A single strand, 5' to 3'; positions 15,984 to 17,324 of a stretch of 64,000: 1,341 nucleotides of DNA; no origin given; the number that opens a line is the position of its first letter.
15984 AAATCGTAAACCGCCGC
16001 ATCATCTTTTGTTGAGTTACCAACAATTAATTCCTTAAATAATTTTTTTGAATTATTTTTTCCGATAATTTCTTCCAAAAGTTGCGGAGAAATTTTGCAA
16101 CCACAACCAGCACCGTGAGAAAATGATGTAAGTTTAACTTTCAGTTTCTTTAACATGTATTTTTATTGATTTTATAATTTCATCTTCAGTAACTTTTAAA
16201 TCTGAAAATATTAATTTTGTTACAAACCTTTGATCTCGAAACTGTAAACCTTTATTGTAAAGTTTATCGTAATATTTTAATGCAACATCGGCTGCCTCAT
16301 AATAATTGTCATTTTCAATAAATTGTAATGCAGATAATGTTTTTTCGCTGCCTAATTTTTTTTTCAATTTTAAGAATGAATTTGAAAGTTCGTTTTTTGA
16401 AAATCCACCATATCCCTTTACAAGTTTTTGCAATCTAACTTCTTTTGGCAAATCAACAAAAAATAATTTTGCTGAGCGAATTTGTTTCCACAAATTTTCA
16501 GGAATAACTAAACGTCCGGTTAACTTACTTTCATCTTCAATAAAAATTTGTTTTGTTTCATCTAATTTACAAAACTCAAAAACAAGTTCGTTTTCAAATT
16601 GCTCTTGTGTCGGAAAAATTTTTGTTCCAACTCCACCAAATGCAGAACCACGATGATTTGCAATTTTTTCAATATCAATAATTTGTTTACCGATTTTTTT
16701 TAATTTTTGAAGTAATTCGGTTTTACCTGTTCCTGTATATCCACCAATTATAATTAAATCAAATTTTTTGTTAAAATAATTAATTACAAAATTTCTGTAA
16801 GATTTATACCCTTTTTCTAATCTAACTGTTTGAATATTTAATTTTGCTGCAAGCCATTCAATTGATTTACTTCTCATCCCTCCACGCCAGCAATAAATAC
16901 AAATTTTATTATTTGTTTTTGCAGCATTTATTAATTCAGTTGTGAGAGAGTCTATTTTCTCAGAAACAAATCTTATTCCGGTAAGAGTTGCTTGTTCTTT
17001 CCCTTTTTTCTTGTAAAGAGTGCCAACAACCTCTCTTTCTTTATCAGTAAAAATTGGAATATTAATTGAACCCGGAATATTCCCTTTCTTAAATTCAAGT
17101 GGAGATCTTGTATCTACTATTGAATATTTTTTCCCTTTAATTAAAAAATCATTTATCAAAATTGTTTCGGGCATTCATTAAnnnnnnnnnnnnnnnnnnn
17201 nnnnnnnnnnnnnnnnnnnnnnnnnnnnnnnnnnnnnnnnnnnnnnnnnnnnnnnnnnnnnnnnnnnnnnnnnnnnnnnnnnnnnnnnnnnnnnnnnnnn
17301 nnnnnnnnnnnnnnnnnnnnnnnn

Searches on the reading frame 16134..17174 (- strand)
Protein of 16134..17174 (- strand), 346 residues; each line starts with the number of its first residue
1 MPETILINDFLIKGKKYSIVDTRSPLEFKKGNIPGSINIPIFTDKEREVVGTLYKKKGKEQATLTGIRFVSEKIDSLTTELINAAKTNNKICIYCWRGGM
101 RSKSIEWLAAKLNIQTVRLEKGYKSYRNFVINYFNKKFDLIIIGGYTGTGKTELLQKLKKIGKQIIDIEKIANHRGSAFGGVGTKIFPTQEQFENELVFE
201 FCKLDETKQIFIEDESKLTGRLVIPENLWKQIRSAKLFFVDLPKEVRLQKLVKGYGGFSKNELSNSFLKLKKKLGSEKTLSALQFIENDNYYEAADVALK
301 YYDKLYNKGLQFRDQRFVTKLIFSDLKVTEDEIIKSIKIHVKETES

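Call 3: search_protein_families(library=pfam, proteins=[window:16134-17174:-])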
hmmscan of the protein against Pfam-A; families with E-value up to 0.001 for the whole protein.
window:16134-17174:- (346 aa): 2 families
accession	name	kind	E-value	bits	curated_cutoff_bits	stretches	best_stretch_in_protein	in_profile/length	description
PF00581.25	Rhodanese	-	6.9e-11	42.9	22.2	1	12-127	9-100/102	Rhodanese-like domain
PF23857.1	Phage_TAC_19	-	3.5e-05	24.3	27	0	268-338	8-77/109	Phage tail chaperone protein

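Call 4: search_protein_families(library=ncbifam, proteins=[window:16134-17174:-])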
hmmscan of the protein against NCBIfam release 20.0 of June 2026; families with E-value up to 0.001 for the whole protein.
window:16134-17174:- (346 aa): 7 families
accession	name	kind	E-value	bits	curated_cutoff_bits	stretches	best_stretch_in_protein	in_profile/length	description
NF008750.0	PRK11784.1-2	equivalog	1.5e-108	363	241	1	11-336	11-337/346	tRNA 2-selenouridine(34) synthase MnmH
TIGR03167.1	tRNA_sel_U_synt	equivalog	1.2e-99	333.7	219.75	1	16-315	2-307/311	tRNA 2-selenouridine(34) synthase MnmH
NF008752.0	PRK11784.1-4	equivalog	3.4e-75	253.1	266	1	18-334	20-342/357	tRNA 2-selenouridine(34) synthase MnmH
NF008751.0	PRK11784.1-3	equivalog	2.4e-63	214.5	361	1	15-257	16-259/367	tRNA 2-selenouridine(34) synthase MnmH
NF008749.0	PRK11784.1-1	equivalog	1.1e-47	163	548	1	16-255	17-257/364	tRNA 2-selenouridine(34) synthase MnmH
TIGR04568.1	arch_SelU_Nterm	equivalog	1.3e-24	87.2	200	1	3-127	89-213/215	selenouridine synthase SelU-like subunit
TIGR04569.1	arch_SelU_Cterm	equivalog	1.5e-16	60.9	180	1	143-339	4-203/217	selenouridine synthase SelU-like subunit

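Call 16: find_homologous_proteins(query=window:16134-17174:-, max_evalue=1e-20)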
Query window:16134-17174:- (346 aa): 6894 proteins with E <= 1e-20 among 8000 candidates; the best 120 are listed.
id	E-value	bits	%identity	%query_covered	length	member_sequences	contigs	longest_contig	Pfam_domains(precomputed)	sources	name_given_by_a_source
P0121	1.7e-222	755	100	100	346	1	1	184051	PF00581.26,PF26341.1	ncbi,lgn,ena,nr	ncbi:MAG: tRNA 2-selenouridine(34) synthase MnmH [Bacteroidetes bacterium]|nr:tRNA 2-selenouridine(3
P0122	1.9e-130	453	60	99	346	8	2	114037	PF00581.26,PF26341.1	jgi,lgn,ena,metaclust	metaclust:\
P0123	8.7e-91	323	45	95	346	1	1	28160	PF00581.26,PF26341.1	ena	-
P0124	3.7e-89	317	48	94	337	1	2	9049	PF00581.26,PF13238.13,PF26341.1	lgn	-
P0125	4.6e-89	317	45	90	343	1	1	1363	PF00581.26,PF26341.1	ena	-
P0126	6.4e-89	316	46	93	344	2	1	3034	PF00581.26,PF26341.1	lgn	-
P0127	7.3e-89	316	45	92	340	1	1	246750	PF00581.26,PF26341.1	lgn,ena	-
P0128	7.7e-89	316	43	93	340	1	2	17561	PF00581.26,PF26341.1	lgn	-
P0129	1.2e-88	316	46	94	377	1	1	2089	PF00581.26,PF26341.1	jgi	jgi:tRNA 2-selenouridine synthase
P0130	1.3e-88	316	43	98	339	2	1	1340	PF00581.26,PF26341.1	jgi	-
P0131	1.3e-88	315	47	88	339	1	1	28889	PF00581.26,PF26341.1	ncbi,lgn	-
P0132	2.6e-88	314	44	91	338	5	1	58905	PF00581.26,PF26341.1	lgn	-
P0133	7.0e-88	313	45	89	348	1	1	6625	PF00581.26,PF26341.1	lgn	-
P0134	7.1e-88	313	44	97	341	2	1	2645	PF00581.26,PF26341.1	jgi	-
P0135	1.1e-87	312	44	96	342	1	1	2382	PF00581.26,PF26341.1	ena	-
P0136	1.2e-87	312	46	97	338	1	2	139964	PF00581.26,PF26341.1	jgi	jgi:tRNA 2-selenouridine synthase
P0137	1.5e-87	312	44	95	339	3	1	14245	PF00581.26,PF26341.1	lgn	-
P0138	1.8e-87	312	46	90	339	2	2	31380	PF00581.26,PF26341.1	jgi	jgi:tRNA 2-selenouridine synthase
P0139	1.9e-87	312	45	98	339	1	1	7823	PF00581.26,PF26341.1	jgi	-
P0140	2.1e-87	311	46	91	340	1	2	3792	PF00581.26,PF26341.1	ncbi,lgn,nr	ncbi:MAG: tRNA 2-selenouridine(34) synthase MnmH [Bacteroidota bacterium]|nr:tRNA 2-selenouridine(34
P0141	2.4e-87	311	45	95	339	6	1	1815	PF00581.26,PF26341.1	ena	-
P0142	3.5e-87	311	45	96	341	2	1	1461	PF00581.26,PF26341.1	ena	-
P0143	7.0e-87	310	44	95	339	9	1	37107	PF00581.26,PF26341.1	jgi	jgi:tRNA 2-selenouridine synthase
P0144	7.9e-87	310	43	98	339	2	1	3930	PF00581.26,PF26341.1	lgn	-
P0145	8.1e-87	310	45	94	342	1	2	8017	PF00581.26,PF26341.1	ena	-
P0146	8.5e-87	310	47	91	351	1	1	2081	PF00581.26,PF26341.1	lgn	-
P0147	9.4e-87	309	42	99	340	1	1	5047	PF00581.26,PF26341.1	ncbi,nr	ncbi:MAG: mnmH [Bacteroidetes bacterium]|nr:mnmH [Bacteroidota bacterium]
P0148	9.6e-87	309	45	97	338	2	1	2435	PF00581.26,PF26341.1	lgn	-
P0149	9.8e-87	309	44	92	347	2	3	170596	PF13604.13,PF00581.26,PF26341.1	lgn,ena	-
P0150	1.2e-86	309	45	97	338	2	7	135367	PF00581.26,PF26341.1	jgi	jgi:tRNA 2-selenouridine synthase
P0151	1.3e-86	309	44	95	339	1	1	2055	PF00581.26,PF26341.1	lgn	-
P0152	1.6e-86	309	45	92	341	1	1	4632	PF00581.26,PF26341.1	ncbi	-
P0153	1.6e-86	309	41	94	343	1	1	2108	PF00581.26,PF26341.1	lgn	-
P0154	2.2e-86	308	43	97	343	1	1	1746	PF00581.26,PF26341.1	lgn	-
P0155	2.3e-86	308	43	91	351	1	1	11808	PF00581.26,PF26341.1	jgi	-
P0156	2.4e-86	308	46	91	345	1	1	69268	PF00581.26,PF26341.1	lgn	-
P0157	2.4e-86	308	44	91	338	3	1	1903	PF00581.26,PF26341.1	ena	-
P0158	2.5e-86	308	45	94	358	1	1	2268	PF00581.26,PF26341.1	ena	-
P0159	2.6e-86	308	45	92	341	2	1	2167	PF00581.26,PF26341.1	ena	-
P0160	2.8e-86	308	44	93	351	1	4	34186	PF00581.26,PF26341.1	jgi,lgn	jgi:tRNA 2-selenouridine synthase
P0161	2.8e-86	308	45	97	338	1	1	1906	PF00581.26,PF26341.1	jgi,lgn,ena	-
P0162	3.2e-86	308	46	93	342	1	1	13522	PF00581.26,PF26341.1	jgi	-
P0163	4.2e-86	307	44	95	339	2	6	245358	PF00581.26,PF26341.1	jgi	jgi:tRNA 2-selenouridine synthase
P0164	4.5e-86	307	45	97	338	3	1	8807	PF00581.26,PF26341.1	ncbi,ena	-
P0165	5.0e-86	307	45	95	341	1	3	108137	PF00581.26,PF26341.1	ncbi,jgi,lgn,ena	jgi:tRNA 2-selenouridine synthase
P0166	6.2e-86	307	42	98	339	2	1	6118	PF00581.26,PF26341.1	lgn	-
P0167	6.5e-86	307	44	96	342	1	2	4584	PF00581.26,PF26341.1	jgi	jgi:tRNA 2-selenouridine synthase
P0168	7.8e-86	306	43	97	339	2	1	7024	PF00581.26,PF26341.1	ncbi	-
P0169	9.0e-86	306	43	95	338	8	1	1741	PF00581.26,PF26341.1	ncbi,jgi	jgi:tRNA 2-selenouridine synthase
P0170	9.0e-86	306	45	97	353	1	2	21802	PF00581.26,PF26341.1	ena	-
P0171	9.8e-86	306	45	95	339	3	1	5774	PF00581.26,PF26341.1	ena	-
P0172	1.2e-85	306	46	93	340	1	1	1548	PF00581.26,PF26341.1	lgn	-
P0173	1.3e-85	306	42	95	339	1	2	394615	PF00581.26,PF26341.1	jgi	jgi:tRNA 2-selenouridine synthase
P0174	1.6e-85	305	44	94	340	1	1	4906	PF00581.26,PF26341.1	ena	-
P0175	2.0e-85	305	45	95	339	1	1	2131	PF00581.26,PF26341.1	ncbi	-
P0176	2.4e-85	305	42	98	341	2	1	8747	PF00581.26,PF26341.1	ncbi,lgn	ncbi:MAG: tRNA 2-selenouridine(34) synthase MnmH [Bacteroidia bacterium]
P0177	2.8e-85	304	46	90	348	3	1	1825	PF00581.26,PF26341.1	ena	-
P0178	2.9e-85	304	45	97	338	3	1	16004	PF00581.26,PF26341.1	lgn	-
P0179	3.7e-85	304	43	91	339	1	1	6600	PF00581.26,PF26341.1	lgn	-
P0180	4.1e-85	304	46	89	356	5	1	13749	PF00581.26,PF26341.1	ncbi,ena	-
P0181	4.5e-85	304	43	92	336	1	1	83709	PF00581.26,PF26341.1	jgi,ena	-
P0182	4.6e-85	304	43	99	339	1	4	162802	PF00581.26,PF26341.1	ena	-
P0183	5.1e-85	304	43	94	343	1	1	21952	PF00581.26,PF26341.1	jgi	jgi:tRNA 2-selenouridine synthase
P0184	5.2e-85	304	43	98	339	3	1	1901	PF00581.26,PF13238.13,PF26341.1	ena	-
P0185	5.2e-85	304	45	93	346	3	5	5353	PF00581.26,PF26341.1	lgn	-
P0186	5.4e-85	304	45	92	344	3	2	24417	PF00581.26,PF26341.1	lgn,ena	-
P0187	5.6e-85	304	46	90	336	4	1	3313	PF00581.26,PF13238.13,PF26341.1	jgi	jgi:tRNA 2-selenouridine synthase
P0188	5.8e-85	303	44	92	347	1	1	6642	PF00581.26,PF13238.13,PF26341.1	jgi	jgi:tRNA 2-selenouridine synthase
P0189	5.8e-85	303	44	97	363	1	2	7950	PF00581.26,PF26341.1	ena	-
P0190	5.8e-85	303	44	94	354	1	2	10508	PF00581.26,PF26341.1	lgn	-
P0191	8.4e-85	303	44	97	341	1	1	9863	PF00581.26,PF26341.1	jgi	jgi:tRNA 2-selenouridine synthase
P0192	9.2e-85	303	45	93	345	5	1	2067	PF00581.26,PF26341.1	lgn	-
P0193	1.0e-84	303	45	96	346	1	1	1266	PF00581.26,PF26341.1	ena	-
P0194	1.1e-84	303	43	99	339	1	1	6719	PF00581.26,PF26341.1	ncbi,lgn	ncbi:MAG: tRNA 2-selenouridine(34) synthase MnmH [Bacteroidia bacterium]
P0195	1.1e-84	303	42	98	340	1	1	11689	PF00581.26,PF26341.1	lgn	-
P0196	1.2e-84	302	43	96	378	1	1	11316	PF00581.26,PF26341.1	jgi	jgi:tRNA 2-selenouridine synthase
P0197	1.2e-84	302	42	95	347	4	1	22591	PF00581.26,PF26341.1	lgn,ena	-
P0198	1.2e-84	302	45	89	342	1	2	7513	PF00581.26,PF26341.1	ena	-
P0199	1.3e-84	302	44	92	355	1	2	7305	PF00581.26,PF13238.13,PF26341.1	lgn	-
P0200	1.3e-84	302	44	96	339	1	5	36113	PF00581.26,PF26341.1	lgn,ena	-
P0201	1.5e-84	302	43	91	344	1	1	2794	PF00581.26,PF26341.1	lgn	-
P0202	1.8e-84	302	44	92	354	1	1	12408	PF00581.26,PF26341.1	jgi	jgi:tRNA 2-selenouridine synthase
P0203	2.1e-84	302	42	97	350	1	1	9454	PF00581.26,PF26341.1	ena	-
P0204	2.2e-84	302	40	98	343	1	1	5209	PF00581.26,PF26341.1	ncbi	ncbi:MAG: tRNA 2-selenouridine(34) synthase MnmH [Bacteroidia bacterium]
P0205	2.3e-84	302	42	97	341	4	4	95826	PF00581.26,PF26341.1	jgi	jgi:tRNA 2-selenouridine synthase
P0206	2.3e-84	302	44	90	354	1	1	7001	PF00581.26,PF26341.1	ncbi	-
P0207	2.5e-84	301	42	95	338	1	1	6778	PF00581.26,PF26341.1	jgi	jgi:tRNA 2-selenouridine synthase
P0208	2.8e-84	301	42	95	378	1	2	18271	PF00581.26,PF26341.1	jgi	-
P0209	3.3e-84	301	45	92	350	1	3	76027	PF00581.26,PF26341.1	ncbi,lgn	ncbi:MAG: tRNA 2-selenouridine(34) synthase MnmH [Thiohalospira sp.]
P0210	3.7e-84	301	43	100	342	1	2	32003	PF00581.26,PF26341.1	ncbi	-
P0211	3.8e-84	301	43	93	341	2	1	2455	PF00581.26,PF26341.1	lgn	-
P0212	3.8e-84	301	42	97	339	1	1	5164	PF00581.26,PF26341.1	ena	-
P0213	3.8e-84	301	43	94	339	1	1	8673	PF00581.26,PF26341.1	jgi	-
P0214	4.7e-84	300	43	96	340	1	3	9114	PF00581.26,PF26341.1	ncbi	ncbi:MAG: tRNA 2-selenouridine(34) synthase MnmH [Bacteroidia bacterium]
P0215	4.7e-84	300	44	95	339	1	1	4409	PF00581.26,PF26341.1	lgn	-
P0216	5.1e-84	300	42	97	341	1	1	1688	PF00581.26,PF26341.1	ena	-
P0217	5.9e-84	300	42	98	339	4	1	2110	PF00581.26,PF26341.1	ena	-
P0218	6.3e-84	300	44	91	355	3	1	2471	PF00581.26,PF26341.1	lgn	-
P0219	6.3e-84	300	42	95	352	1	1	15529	PF00581.26,PF26341.1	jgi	jgi:tRNA 2-selenouridine synthase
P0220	6.3e-84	300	43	98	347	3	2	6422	PF00581.26,PF26341.1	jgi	jgi:tRNA 2-selenouridine synthase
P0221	6.3e-84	300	42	96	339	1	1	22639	PF00581.26,PF26341.1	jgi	-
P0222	6.9e-84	300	42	97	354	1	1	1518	PF00581.26,PF26341.1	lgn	-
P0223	7.6e-84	300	44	97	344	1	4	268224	PF00581.26,PF26341.1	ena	-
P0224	7.6e-84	300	43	89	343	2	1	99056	PF00581.26,PF26341.1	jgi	-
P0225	9.1e-84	300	43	93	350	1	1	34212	PF00581.26,PF26341.1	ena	-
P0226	9.4e-84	299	44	94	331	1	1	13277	PF00581.26,PF26341.1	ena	-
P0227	9.4e-84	299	45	92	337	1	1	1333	PF00581.26,PF26341.1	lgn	-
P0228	9.8e-84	299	42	97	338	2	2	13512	PF13604.13,PF00581.26,PF26341.1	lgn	-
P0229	1.0e-83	299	43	88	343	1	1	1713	PF00581.26,PF26341.1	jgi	-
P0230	1.1e-83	299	44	93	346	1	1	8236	PF00581.26,PF26341.1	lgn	-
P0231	1.1e-83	299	44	90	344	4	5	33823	PF00581.26,PF26341.1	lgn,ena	-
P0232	1.2e-83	299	42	97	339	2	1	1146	PF00581.26,PF26341.1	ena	-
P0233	1.2e-83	299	42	97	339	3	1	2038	PF00581.26,PF26341.1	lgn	-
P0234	1.3e-83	299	44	97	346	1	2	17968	PF00581.26,PF26341.1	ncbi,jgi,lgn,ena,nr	ncbi:MAG TPA: tRNA 2-selenouridine(34) synthase MnmH [Bacteroidia bacterium]|nr:tRNA 2-selenouridine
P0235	1.3e-83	299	44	93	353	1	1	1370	PF00581.26,PF13238.13,PF26341.1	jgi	jgi:tRNA 2-selenouridine synthase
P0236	1.4e-83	299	45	87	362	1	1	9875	PF00581.26,PF26341.1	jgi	jgi:tRNA 2-selenouridine synthase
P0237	1.5e-83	299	44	90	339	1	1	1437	PF00581.26,PF26341.1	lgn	-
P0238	1.5e-83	299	40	98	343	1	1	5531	PF00581.26,PF26341.1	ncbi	ncbi:MAG: tRNA 2-selenouridine(34) synthase MnmH [Bacteroidia bacterium]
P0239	1.6e-83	299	46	92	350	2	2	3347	PF00581.26,PF26341.1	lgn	-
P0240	1.6e-83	299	45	89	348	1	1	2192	PF00581.26,PF26341.1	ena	-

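Call 19: find_related_loci(query=A2, collection=metagenome_contigs, flank=8000)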
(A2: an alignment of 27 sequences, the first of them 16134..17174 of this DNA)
Query A2 (346 aa) in metagenome_contigs; peptide patterns used: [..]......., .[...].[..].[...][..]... (x = any residue, [..] = any of these).
600 stretches matched a pattern (row limit reached: there are more); 581 encode a relative of the query (tblastn E <= 1e-3); the best 80 are kept; 80 distinct loci.
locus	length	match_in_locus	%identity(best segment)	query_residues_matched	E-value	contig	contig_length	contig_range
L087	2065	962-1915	46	8-332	1e-98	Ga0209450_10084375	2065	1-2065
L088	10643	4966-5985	43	4-342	6e-91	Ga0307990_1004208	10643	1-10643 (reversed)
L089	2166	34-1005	44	1-326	1e-94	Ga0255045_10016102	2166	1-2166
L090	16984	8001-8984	41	1-330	8e-90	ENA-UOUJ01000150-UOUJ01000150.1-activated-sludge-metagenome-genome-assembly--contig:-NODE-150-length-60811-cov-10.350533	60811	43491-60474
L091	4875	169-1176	41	1-336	2e-89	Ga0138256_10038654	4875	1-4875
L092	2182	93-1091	43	1-333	1e-92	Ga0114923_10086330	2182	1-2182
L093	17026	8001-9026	43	1-340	1e-88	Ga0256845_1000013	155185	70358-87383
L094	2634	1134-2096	41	1-325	3e-90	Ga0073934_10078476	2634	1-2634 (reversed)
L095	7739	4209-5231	41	1-340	5e-88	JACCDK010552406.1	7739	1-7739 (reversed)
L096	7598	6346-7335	43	1-332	2e-87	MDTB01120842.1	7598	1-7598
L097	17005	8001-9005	40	1-337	2e-87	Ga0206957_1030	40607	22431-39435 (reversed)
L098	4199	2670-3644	40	1-321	1e-87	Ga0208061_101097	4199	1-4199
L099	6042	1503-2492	43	5-339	2e-87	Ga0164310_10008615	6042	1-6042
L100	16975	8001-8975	40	1-325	7e-87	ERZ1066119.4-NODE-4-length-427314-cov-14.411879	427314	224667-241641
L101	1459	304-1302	40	1-337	7e-93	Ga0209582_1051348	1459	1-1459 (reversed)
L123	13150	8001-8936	41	1-313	9e-84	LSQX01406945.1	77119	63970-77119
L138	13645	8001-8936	42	1-313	1e-82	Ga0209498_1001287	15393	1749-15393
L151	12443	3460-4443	39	4-334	2e-81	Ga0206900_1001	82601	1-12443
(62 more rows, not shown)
